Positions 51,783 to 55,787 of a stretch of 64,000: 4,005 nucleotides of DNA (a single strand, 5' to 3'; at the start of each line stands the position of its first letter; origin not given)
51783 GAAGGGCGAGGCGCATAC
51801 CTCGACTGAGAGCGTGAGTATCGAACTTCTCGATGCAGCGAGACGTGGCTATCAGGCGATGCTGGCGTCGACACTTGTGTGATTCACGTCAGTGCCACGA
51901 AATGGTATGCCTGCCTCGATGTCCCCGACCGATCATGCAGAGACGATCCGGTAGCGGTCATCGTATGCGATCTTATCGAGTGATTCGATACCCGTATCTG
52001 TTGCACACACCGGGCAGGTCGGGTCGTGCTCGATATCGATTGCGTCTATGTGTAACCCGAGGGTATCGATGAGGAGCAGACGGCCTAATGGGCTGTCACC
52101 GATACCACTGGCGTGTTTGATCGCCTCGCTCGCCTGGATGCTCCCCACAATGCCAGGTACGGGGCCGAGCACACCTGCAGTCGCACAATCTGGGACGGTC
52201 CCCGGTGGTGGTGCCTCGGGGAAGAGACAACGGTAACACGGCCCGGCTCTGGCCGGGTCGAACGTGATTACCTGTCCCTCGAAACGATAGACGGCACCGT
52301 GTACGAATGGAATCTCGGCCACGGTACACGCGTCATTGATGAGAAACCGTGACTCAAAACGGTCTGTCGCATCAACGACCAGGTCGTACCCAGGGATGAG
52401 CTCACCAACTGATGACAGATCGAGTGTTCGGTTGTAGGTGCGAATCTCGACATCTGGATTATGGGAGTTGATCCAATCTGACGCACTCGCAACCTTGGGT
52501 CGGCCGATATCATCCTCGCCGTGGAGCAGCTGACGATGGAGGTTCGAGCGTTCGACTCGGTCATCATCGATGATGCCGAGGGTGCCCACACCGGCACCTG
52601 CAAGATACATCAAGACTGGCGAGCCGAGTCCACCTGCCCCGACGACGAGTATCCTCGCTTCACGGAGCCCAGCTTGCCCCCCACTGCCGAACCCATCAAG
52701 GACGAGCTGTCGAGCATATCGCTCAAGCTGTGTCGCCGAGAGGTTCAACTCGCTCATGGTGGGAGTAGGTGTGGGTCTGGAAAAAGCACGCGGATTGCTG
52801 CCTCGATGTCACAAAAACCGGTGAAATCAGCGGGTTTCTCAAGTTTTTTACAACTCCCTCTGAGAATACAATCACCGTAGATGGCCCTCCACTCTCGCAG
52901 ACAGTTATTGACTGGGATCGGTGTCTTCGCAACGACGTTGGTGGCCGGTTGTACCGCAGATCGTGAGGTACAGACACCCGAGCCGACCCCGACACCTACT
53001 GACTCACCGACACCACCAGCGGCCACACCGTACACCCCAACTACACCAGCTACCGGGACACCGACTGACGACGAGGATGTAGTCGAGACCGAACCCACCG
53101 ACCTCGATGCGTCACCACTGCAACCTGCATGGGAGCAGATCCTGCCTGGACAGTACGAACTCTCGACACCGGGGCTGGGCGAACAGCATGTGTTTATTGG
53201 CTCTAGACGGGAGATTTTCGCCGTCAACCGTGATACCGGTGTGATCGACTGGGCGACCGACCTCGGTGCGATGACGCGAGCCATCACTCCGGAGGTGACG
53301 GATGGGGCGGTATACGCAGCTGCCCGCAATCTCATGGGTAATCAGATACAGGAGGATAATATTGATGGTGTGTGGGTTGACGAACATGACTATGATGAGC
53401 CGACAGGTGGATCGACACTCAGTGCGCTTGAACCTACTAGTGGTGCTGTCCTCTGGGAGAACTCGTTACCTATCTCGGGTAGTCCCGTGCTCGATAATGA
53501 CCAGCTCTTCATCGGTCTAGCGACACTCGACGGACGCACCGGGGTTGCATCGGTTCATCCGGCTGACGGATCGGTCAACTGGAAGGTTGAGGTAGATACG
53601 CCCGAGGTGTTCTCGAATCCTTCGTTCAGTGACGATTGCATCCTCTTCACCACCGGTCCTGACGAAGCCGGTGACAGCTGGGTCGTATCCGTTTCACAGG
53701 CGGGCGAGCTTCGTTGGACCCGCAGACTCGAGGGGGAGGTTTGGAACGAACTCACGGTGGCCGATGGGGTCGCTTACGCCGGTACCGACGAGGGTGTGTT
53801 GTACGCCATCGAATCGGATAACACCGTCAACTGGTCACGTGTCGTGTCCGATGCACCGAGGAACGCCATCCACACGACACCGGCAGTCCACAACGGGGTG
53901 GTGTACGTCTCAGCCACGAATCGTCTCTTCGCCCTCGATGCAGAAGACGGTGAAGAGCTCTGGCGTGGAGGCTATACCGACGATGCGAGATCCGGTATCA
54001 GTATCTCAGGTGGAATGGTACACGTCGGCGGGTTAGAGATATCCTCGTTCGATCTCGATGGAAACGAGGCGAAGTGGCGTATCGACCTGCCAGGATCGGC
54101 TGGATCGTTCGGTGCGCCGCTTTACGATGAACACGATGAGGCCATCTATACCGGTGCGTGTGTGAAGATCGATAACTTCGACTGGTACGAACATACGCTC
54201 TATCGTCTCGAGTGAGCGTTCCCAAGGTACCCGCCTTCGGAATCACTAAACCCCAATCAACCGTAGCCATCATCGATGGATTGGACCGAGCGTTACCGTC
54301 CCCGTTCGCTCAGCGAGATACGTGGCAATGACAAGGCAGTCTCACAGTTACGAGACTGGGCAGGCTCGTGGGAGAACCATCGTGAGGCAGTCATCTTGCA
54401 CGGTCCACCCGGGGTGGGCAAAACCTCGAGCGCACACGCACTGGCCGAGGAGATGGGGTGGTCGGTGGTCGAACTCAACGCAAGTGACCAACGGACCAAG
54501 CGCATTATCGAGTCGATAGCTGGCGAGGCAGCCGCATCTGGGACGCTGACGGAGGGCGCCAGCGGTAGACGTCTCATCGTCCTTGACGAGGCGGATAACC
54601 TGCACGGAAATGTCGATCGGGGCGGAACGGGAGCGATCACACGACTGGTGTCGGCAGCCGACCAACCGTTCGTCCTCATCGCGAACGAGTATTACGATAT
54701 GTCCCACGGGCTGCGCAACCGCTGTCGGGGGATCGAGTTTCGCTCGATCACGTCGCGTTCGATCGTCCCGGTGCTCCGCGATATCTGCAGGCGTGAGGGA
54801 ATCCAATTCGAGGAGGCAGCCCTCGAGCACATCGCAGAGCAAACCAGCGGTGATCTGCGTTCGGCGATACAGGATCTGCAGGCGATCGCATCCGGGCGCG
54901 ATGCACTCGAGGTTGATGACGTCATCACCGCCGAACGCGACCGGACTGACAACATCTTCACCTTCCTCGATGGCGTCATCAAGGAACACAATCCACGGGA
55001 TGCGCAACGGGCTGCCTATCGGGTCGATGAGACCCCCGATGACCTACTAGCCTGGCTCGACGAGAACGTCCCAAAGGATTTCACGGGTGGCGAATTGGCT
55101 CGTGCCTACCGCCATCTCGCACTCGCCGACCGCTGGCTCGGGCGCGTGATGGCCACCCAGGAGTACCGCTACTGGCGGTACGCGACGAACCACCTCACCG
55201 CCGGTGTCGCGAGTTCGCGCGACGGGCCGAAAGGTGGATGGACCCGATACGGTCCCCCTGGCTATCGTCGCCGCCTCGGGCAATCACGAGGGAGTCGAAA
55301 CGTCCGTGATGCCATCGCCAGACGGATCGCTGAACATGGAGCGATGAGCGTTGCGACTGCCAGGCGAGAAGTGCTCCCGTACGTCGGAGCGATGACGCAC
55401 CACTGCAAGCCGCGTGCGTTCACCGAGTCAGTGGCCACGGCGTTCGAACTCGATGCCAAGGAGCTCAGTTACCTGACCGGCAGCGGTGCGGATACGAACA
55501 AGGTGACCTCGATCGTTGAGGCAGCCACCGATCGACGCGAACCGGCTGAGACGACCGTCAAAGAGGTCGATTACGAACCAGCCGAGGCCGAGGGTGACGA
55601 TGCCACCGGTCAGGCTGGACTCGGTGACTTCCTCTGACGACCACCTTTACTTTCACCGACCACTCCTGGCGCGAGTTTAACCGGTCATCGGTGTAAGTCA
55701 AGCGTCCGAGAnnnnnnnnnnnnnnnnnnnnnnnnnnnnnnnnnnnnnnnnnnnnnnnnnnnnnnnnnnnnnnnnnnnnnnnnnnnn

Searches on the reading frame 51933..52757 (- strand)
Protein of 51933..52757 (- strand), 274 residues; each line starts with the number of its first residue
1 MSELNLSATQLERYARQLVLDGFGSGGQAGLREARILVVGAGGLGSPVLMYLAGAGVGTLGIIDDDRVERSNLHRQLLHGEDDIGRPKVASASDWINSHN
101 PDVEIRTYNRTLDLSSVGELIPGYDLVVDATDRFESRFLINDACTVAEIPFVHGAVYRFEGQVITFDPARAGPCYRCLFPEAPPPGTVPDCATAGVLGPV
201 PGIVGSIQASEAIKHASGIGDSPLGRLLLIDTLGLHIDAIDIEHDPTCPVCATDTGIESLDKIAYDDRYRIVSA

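Call 54: search_protein_families(library=pfam, proteins=[window:51933-52757:-], max_evalue=0.01)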
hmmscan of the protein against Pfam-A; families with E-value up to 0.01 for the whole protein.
window:51933-52757:- (274 aa): 2 families
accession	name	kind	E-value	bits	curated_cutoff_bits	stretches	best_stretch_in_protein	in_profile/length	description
PF00899.27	ThiF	-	7.2e-80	268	28.1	1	14-250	1-238/238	ThiF family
PF03435.24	Sacchrp_dh_NADP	-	0.0027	18.5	25.1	1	36-156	1-100/129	Saccharopine dehydrogenase NADP binding domain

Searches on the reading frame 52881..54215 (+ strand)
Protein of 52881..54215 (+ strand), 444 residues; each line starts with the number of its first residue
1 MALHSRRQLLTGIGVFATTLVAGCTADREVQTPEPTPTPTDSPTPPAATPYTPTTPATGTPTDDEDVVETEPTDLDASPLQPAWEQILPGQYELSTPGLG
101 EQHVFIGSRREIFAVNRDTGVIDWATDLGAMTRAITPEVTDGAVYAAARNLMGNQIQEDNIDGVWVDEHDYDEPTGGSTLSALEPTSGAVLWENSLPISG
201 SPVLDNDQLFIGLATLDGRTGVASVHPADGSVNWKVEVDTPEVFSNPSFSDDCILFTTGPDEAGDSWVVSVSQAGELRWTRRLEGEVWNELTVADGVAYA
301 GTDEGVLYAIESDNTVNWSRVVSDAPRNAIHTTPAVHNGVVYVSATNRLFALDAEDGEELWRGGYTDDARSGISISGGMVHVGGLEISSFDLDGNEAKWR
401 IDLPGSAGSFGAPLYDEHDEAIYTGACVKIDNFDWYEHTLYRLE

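Call 54: search_protein_families(library=pfam, proteins=[window:52881-54215:+], max_evalue=0.01)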
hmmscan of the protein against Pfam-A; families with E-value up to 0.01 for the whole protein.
window:52881-54215:+ (444 aa): 3 families
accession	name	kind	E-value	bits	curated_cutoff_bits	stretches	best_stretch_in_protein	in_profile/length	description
PF13360.13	PQQ_2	-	3.8e-25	89.4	27.6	4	178-258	3-80/233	Outer membrane protein assembly factor BamB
PF13570.13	Beta-prop_ACSF4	-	1.2e-17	64.8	133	1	179-358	114-293/329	Beta-alanine-activating enzyme, beta-propeller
PF01011.28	PQQ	-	1.4e-08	34.3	26.7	1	324-365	43-85/595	Glucose/ethanol/alcohol dehydrogenase, beta-propeller domain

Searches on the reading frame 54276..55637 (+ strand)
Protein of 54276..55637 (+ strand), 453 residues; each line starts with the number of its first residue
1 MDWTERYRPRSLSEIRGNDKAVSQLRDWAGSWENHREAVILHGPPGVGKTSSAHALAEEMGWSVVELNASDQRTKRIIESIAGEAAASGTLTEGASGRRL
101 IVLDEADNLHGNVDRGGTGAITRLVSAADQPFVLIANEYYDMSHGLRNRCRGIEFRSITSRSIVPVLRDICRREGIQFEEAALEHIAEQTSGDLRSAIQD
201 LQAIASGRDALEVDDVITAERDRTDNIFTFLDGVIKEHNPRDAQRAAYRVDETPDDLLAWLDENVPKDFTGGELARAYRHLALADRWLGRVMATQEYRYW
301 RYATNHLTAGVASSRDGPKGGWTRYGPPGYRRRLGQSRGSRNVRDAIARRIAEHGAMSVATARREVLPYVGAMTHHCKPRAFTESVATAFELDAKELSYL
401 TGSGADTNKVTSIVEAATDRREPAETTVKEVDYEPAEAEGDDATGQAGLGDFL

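Call 3: search_protein_families(library=pfam, proteins=[window:54276-55637:+], max_evalue=1)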
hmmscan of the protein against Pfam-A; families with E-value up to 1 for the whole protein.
window:54276-55637:+ (453 aa): 32 families (the best 25 are shown)
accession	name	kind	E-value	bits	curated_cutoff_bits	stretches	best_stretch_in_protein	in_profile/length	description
PF00004.35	AAA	-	1.3e-13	51.9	21.2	1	39-150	1-123/131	ATPase family associated with various cellular activities (AAA)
PF21960.2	RCF1-5-like_lid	-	2.3e-09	37.5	27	1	166-205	2-42/43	RCF1/5-like, AAA+ ATPase lid domain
PF25361.1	AAA_lid_RFC1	-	2e-07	30.8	34.9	1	166-215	7-56/59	RFC1-like, AAA+ ATPase lid domain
PF13401.12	AAA_22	-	3.5e-07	31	27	1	35-110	4-97/130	AAA domain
PF05496.18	RuvB_N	-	5.4e-06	26.7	27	1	8-64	2-61/159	Holliday junction DNA helicase RuvB P-loop domain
PF13191.12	AAA_16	-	1.7e-05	25.8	32.6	1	18-87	5-88/167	AAA ATPase domain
PF07728.20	AAA_5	-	1.9e-05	25.1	22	1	39-112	2-81/139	AAA domain (dynein-related subfamily)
PF22608.2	DNAX_ATPase_lid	-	6e-05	23.2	27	1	163-208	2-48/49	DNA polymerase III clamp loader subunit, ATPase lid domain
PF13671.12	AAA_33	-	0.00013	22.8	27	1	39-88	2-44/143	AAA domain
PF13604.12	AAA_30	-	0.00019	21.7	27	1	34-136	16-123/191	AAA domain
PF13173.12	AAA_14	-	0.00024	21.5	27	1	36-110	2-75/129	AAA domain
PF03215.21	Rad17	-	0.00028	21.3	23.8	1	2-66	8-75/186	Rad17 P-loop domain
PF13521.12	AAA_28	-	0.00038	21.1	27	1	39-66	2-29/164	AAA domain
PF20720.3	nSTAND3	-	0.00091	19.4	27.2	1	35-72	16-56/155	Novel STAND NTPase 3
PF16193.11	AAA_assoc_2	-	0.0012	19.5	34.3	1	175-219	4-48/81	AAA C-terminal domain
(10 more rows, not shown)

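Call 4: search_protein_families(library=ncbifam, proteins=[window:54276-55637:+], max_evalue=1)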
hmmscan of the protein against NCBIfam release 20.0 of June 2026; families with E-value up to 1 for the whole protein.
window:54276-55637:+ (453 aa): 99 families (the best 25 are shown)
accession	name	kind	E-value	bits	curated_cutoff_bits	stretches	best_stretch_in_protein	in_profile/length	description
NF003228.0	PRK04195.1-4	equivalog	1.6e-216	720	456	1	1-443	2-444/502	replication factor C large subunit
NF003231.0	PRK04195.2-1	equivalog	3.7e-154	514.3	442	1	2-442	6-448/517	replication factor C large subunit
NF003232.0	PRK04195.2-2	equivalog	1.5e-122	409.9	701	1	1-424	1-416/480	replication factor C large subunit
NF003234.0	PRK04195.2-4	equivalog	8.9e-103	344.8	529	1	1-425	1-432/497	replication factor C large subunit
NF003229.0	PRK04195.1-5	equivalog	3.6e-100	335.6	280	1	1-402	5-411/413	replication factor C large subunit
NF003230.0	PRK04195.1-6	equivalog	1.3e-97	327.5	441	1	1-426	2-424/494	replication factor C large subunit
NF003233.0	PRK04195.2-3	equivalog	7.6e-95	318.6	471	1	1-374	1-374/504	replication factor C large subunit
NF003227.0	PRK04195.1-2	equivalog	1.4e-79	268.1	502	1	2-413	5-412/487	replication factor C large subunit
NF003226.0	PRK04195.1-1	equivalog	1.5e-56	192.1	588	1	2-377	3-385/405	replication factor C large subunit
NF001679.0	PRK00440.1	equivalog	5e-33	114.5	303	1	3-219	8-223/322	replication factor C small subunit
NF009067.0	PRK12402.1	equivalog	1.9e-25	89.6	317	2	97-246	125-273/340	replication factor C small subunit 2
TIGR02397.1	dnaX_nterm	equivalog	3.6e-20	72.5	250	2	132-233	150-253/355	DNA polymerase III subunit gamma/tau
NF003159.0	PRK04132.1-4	equivalog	1e-17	63.5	999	2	57-227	597-764/852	replication factor C small subunit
NF003157.0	PRK04132.1-2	equivalog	1.1e-15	56.7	1103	2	62-216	615-765/864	replication factor C small subunit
NF011514.0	PRK14953.1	equivalog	2.5e-15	56.4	536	2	132-212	152-233/488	DNA polymerase III subunits gamma and tau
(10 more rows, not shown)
